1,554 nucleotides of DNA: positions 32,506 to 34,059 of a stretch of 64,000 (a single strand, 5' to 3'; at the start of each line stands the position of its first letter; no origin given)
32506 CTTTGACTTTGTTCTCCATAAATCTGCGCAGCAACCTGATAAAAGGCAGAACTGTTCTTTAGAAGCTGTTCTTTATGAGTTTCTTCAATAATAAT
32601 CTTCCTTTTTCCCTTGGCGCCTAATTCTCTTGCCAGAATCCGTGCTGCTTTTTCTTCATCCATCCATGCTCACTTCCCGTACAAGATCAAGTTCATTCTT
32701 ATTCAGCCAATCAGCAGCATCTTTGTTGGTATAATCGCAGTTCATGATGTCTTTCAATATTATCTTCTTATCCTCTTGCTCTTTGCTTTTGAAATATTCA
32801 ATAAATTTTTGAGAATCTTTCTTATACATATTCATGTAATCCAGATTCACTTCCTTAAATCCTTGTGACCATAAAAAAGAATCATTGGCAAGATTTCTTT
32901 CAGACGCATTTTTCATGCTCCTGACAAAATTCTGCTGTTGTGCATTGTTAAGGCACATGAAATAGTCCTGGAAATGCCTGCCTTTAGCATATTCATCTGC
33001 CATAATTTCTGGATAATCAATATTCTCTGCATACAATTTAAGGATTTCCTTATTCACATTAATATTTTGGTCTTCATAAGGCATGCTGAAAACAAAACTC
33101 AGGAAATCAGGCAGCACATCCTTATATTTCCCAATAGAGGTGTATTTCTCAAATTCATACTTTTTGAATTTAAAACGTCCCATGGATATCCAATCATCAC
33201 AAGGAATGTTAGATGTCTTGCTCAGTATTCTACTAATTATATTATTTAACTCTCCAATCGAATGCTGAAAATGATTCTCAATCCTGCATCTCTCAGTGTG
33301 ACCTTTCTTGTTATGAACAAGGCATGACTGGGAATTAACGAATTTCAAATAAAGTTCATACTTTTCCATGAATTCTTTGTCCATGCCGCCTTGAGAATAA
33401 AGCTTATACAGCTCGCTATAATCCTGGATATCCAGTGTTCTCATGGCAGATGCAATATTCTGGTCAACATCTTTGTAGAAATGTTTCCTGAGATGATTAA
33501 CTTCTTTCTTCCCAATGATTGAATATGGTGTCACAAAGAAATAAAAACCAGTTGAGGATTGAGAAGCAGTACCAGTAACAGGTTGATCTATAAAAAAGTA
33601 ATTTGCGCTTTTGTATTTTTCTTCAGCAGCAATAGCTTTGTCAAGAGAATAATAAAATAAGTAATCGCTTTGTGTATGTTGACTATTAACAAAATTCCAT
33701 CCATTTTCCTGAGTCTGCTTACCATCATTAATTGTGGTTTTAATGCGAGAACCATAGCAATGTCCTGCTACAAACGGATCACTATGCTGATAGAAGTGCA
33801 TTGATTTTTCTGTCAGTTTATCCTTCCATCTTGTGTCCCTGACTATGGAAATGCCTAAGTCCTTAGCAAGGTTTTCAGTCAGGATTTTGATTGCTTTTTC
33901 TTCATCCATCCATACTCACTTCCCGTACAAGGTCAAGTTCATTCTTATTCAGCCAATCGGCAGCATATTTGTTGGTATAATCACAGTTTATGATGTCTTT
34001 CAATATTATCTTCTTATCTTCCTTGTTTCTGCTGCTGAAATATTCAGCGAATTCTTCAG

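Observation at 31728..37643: Tandem array of four paralogs of an unknown protein family with homogenised ends and 8-nt start/stop overlaps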

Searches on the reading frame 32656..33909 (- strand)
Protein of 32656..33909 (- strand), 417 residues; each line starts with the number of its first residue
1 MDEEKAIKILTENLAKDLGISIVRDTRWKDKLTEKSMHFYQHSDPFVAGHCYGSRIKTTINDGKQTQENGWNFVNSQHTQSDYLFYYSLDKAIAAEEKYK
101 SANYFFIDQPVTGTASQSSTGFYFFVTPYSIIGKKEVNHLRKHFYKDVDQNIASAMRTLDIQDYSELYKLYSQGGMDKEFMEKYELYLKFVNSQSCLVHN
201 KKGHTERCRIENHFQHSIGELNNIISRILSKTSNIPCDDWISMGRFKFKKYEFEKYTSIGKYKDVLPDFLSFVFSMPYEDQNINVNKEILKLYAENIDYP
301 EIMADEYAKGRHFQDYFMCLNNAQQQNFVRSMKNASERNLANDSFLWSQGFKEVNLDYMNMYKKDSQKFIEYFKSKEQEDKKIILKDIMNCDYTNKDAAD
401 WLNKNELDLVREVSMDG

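Call 5: search_protein_families(library=pfam, proteins=[window:32656-33909:-], max_evalue=1)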
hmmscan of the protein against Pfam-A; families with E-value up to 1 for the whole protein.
window:32656-33909:- (417 aa): 2 families
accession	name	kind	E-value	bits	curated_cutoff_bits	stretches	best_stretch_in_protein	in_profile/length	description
PF04034.18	Ribo_biogen_C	-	0.3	11.3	29.9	0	342-367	90-115/127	Ribosome biogenesis protein, C-terminal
PF02865.22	STAT_int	-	0.36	11.7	26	0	325-384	58-117/121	STAT protein, protein interaction domain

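Call 6: search_protein_families(library=padloc, proteins=[window:32656-33909:-], max_evalue=1)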
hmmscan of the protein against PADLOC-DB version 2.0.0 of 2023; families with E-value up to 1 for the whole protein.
window:32656-33909:- (417 aa): 0 families

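Call 10: find_homologous_proteins(query=window:32656-33909:-, max_evalue=0.001)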
Query window:32656-33909:- (417 aa): 47 proteins with E <= 0.001 among 2796 candidates.
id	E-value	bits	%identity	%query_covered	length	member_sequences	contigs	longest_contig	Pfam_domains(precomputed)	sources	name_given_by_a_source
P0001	5.2e-282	953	100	100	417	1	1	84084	-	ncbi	-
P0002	5.1e-189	647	69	99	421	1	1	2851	-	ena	-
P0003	3.1e-182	624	69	99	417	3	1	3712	-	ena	-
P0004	5.2e-123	429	51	100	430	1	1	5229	-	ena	-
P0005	6.7e-99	350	44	100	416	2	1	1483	-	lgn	-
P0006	4.9e-96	340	43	100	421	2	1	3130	-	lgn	-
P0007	9.1e-96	340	44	100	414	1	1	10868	-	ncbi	-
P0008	1.9e-95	339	43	100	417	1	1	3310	-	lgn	-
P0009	7.4e-95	337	41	100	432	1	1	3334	-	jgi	-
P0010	1.0e-94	336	44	100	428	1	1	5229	-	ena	-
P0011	1.0e-93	333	42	100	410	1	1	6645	-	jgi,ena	-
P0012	1.2e-93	333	44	100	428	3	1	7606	-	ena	-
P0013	5.8e-93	330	42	100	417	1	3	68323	-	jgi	-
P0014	5.0e-92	327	42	100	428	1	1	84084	-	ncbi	-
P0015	7.0e-92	327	40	100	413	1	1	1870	-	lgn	-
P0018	6.6e-91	324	42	100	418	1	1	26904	-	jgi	-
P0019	1.2e-90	323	42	100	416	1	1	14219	-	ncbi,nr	ncbi:MAG: hypothetical protein Q8O03_00660 [Nanoarchaeota archaeon]|nr:hypothetical protein [Nanoarc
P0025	4.1e-76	275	38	100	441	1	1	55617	-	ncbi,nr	ncbi:MAG: hypothetical protein ISS23_01300 [Nanoarchaeota archaeon]|nr:hypothetical protein [Nanoarc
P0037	1.9e-55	207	33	100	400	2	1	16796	-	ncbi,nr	ncbi:MAG: hypothetical protein Q8N77_03270 [Nanoarchaeota archaeon]|nr:hypothetical protein [Nanoarc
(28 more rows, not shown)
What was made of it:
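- Family and distribution: 47 relatives, and every one that carries a name comes from a Nanoarchaeota or Woesearchaeota MAG (call 10).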

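Call 15: find_encoding_contigs(protein=P0013, flank=10000, max_places=2)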
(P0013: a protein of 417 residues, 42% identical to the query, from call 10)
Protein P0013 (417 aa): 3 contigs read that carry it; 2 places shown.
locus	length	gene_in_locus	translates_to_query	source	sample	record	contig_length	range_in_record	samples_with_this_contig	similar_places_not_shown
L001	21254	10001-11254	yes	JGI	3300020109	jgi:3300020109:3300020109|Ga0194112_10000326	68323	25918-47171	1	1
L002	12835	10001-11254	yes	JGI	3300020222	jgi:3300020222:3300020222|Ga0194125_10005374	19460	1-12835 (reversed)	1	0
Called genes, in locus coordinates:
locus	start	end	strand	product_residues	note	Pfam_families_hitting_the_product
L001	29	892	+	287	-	-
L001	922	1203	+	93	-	-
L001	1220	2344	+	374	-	-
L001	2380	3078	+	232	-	-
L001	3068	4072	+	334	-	-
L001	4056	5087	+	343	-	-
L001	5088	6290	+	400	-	-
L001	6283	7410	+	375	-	-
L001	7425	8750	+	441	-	PF20343:DUF6638 (weak)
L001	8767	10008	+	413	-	-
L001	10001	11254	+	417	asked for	-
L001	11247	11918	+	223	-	-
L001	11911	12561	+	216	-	-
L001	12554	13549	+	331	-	-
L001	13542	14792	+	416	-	-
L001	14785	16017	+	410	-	-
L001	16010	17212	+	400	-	-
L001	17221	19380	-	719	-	PF13549:ATP-grasp_5, PF02629:CoA_binding, PF13380:CoA_binding_2, PF13607:Succ_CoA_lig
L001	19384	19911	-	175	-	PF02572:CobA_CobO_BtuR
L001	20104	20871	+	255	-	PF09520:HinfI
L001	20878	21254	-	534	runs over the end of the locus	PF01555:N6_N4_Mtase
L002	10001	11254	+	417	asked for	-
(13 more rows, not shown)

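Call 17: search_protein_families(library=phrogs, proteins=[window:32656-33909:-], max_evalue=0.1)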
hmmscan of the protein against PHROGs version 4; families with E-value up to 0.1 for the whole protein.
window:32656-33909:- (417 aa): 0 families

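Call 22: predict_structure(alignment_id=A2)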
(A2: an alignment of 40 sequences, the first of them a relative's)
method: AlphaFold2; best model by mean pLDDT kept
length: 417 residues; sequences in the alignment: 40
mean_pLDDT: 88.4   pTM: 0.76
mean pLDDT of the five models: 88.4, 88.0, 86.3, 86.1, 85.8
residues with pLDDT >= 90: 222; 70-90: 178; 50-70: 14; < 50: 3
segments of 3 or more residues with pLDDT < 50: none
pLDDT, mean of each block of 10 residues (from residue 1): 96 93 90 93 91 76 74 85 85 91 93 60 92 94 91 95 93 90 91 88 91 93 91 89 89 90 91 93 94 92 90 95 93 79 89 85 89 87 87 89 87 65
secondary structure, 60 per line:
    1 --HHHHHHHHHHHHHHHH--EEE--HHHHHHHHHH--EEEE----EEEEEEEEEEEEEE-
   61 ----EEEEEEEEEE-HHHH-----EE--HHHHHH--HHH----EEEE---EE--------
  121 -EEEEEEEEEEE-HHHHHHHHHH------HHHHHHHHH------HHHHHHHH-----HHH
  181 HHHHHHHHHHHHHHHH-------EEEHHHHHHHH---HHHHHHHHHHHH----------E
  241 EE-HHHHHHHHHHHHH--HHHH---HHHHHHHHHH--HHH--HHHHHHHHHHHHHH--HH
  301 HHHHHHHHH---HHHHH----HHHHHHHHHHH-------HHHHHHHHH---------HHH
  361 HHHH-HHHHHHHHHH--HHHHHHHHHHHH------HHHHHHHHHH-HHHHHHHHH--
elements in order: H3-18 E21-23 H26-35 E38-41 E46-59 E65-74 H76-79 H89-94 E104-107 E122-132 H134-143 H150-158 H165-172 H178-196 E204-206 H207-214 H218-229 E240-242 H244-256 H259-262 H266-275 H283-296 H299-309 H313-317 H322-332 H340-348 H358-364 H366-375 H378-389 H396-405 H407-415
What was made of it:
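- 32656..33909 (-): P2, a family member of 417 aa. This protein was the one modelled. AlphaFold2 model with pLDDT 88.4 and pTM 0.76 (call 22).
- On Any solved fold: Model pLDDT 88.4 (call 22).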

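Call 24: search_protein_representatives(alignment_id=A2)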
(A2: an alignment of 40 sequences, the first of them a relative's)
Query: 40 sequences, 423 profile positions. Proteins with E-value up to 0.001 (for the whole library): 195; up to 1e-10: 137; up to 1e-30: 74. The best 150 are listed.
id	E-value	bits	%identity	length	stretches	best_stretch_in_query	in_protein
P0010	1.7e-165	567.9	-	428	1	1-423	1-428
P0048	1.8e-158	544.8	-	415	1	1-423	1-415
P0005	2.6e-155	534.4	-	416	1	1-423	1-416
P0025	8.9e-145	499.7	-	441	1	1-423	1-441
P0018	4.8e-142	490.7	-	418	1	1-423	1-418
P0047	7.6e-123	427.4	-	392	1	1-422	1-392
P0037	5.1e-122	424.7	-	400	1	1-423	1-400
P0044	8.0e-121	420.7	-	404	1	1-423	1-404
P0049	2.0e-119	416.1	-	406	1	1-423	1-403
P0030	9.4e-119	413.9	-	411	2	89-421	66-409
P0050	2.1e-118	412.8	-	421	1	1-423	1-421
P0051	1.5e-117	410.0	-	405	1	1-423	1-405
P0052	2.6e-115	402.6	-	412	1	1-423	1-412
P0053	5.5e-114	398.2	-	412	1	1-423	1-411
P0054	7.9e-114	397.7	-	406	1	1-423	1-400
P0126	1.4e-20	90.5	-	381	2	361-423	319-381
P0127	1.7e-20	90.2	-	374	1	351-421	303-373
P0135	7.7e-17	78.2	-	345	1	361-422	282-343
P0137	2.3e-16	76.6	-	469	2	222-419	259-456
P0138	6.0e-16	75.2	-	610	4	352-422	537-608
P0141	7.7e-16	74.9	-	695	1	352-422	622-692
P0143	3.4e-15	72.8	-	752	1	352-421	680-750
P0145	8.2e-15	71.5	-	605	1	352-422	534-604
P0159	2.7e-12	63.2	-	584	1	343-422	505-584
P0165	1.5e-11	60.8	-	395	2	361-422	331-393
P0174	8.5e-11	58.3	-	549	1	367-422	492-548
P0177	2.4e-10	56.8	-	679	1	351-421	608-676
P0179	3.5e-10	56.3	-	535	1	350-422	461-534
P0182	5.4e-10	55.6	-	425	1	362-421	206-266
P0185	1.1e-09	54.7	-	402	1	367-422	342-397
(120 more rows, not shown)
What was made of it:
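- There are 195 cluster representatives among 1.84 billion proteins (call 24). Portable module: profile positions ~360-423 match alone at the C-terminus of proteins of 79-752 aa (call 24).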

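Call 25: search_protein_families(library=pfam, proteins=[P0138, P0141, P0143, P0145, P0159, P0174, P0177, P0179, P0137, P0182], max_evalue=0.01)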
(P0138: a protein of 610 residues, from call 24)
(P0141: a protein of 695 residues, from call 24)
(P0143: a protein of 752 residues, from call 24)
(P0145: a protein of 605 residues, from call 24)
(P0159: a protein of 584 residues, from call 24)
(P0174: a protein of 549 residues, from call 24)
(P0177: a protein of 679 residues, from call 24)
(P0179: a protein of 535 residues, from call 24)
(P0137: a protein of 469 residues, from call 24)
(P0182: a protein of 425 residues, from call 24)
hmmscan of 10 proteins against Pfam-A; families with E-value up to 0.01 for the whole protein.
P0138 (610 aa): 1 family
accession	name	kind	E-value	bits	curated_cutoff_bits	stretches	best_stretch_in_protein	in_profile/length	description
PF09248.15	DUF1965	-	0.0074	16.5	23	0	205-237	38-68/69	Domain of unknown function (DUF1965)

P0141 (695 aa): 1 family
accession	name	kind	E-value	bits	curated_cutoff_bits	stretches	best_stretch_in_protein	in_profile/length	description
PF08969.16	USP8_dimer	-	1.6e-07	31.9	24.6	0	137-178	61-102/114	USP8 dimerisation domain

P0143 (752 aa): 0 families

P0145 (605 aa): 0 families

P0159 (584 aa): 1 family
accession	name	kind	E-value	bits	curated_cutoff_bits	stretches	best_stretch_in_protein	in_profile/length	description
PF20469.4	OLD-like_TOPRIM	-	0.0028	18.6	23.2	0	258-287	26-55/67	Overcoming lysogenization defect protein-like, TOPRIM domain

P0174 (549 aa): 0 families

P0177 (679 aa): 0 families

P0179 (535 aa): 0 families

P0137 (469 aa): 2 families
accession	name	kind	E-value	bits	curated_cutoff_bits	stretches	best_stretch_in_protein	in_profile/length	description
PF21210.2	RNA_helicase_helical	-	0.0004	20.9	27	1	364-420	26-84/108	Putative ATP-dependent RNA helicase, helical bundle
PF00533.33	BRCT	-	0.0054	17.4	21.3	0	224-263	10-48/78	BRCA1 C Terminus (BRCT) domain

P0182 (425 aa): 0 families

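Call 27: find_encoding_contigs(protein=P0025, flank=10000, max_places=1)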
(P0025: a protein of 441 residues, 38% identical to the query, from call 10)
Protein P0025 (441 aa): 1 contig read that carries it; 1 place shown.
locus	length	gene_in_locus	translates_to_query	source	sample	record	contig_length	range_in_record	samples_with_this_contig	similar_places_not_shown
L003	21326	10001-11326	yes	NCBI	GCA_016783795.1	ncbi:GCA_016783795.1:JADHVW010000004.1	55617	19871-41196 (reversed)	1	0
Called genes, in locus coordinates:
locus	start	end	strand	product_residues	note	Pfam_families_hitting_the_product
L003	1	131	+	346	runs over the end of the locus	-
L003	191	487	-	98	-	PF21473:OB_Ssb-like, PF01336:tRNA_anti-codon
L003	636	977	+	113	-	PF01176:eIF-1a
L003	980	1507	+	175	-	PF00013:KH_1 (weak), PF21800:KH_KRR1_2nd, PF22891:KH_PNO1_2nd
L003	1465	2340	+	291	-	PF07091:FmrO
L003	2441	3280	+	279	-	-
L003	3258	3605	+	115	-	-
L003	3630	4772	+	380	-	-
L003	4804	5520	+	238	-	-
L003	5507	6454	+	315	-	-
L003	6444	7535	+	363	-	-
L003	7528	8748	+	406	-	-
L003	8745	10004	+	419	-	-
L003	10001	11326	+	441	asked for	-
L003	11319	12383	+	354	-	-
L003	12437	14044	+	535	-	PF05833:NFACT_N (faint), PF02518:HATPase_c, PF13589:HATPase_c_3, PF09239:Topo-VIb_trans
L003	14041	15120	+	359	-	PF04406:TP6A_N, PF20768:Topo_VI_alpha, PF21180:TOP6A-Spo11_Toprim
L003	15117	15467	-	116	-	PF06339:Ectoine_synth (weak), PF07883:Cupin_2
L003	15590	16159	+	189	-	PF06745:ATPase (weak), PF24336:DUF7504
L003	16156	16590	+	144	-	-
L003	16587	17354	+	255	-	-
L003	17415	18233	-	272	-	PF04055:Radical_SAM, PF13353:Fer4_12 (weak), PF13186:SPASM (weak)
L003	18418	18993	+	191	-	PF24336:DUF7504, PF05763:DUF835 (weak)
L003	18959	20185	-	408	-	PF18144:SMODS (weak), PF01909:NTP_transf_2 (weak), PF09249:tRNA_NucTransf2, PF21133:CAA_C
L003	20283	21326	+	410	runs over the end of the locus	PF00999:Na_H_Exchanger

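Call 28: find_encoding_contigs(protein=P0018, flank=10000, max_places=1)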
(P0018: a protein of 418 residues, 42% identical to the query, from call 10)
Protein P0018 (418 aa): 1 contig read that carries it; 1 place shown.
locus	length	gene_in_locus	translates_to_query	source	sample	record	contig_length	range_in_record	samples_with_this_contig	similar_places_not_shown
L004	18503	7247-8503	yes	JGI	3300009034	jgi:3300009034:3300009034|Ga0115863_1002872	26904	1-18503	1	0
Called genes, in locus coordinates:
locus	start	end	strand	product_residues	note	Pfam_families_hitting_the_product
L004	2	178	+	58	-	?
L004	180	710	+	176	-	PF00013:KH_1, PF22675:KH-I_KHDC4-BBP (faint), PF21800:KH_KRR1_2nd, PF22891:KH_PNO1_2nd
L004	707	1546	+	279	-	PF07091:FmrO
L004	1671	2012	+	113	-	-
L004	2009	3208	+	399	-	-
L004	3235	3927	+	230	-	-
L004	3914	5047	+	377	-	-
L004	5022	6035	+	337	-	-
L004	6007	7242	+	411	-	-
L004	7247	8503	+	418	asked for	-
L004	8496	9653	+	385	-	-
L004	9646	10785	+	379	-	-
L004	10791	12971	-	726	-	PF13549:ATP-grasp_5, PF02629:CoA_binding, PF13380:CoA_binding_2, PF13607:Succ_CoA_lig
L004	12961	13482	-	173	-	PF02572:CobA_CobO_BtuR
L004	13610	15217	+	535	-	PF02518:HATPase_c, PF13589:HATPase_c_3, PF09239:Topo-VIb_trans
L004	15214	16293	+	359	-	PF04406:TP6A_N, PF20768:Topo_VI_alpha, PF21180:TOP6A-Spo11_Toprim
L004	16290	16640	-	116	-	PF12973:Cupin_7 (weak), PF06339:Ectoine_synth, PF07883:Cupin_2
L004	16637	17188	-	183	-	PF13487:HD_5, PF01966:HD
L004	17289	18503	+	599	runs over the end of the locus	PF21269:TreT_GT1, PF20706:GT4-conflict (weak), PF00534:Glycos_transf_1, PF13692:Glyco_trans_1_4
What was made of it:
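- On Provirus / mobile element: L003 and L004 have syntenic housekeeping flanks (calls 27, 28).
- The locus is a syntenic core operon, not a variable island (calls 27, 28).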

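Call 31: search_solved_structures(query=A2, max_evalue=10)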
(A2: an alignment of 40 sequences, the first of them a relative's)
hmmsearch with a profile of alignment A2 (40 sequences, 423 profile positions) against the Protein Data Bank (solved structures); distinct sequences matched with E-value up to 10: 0.
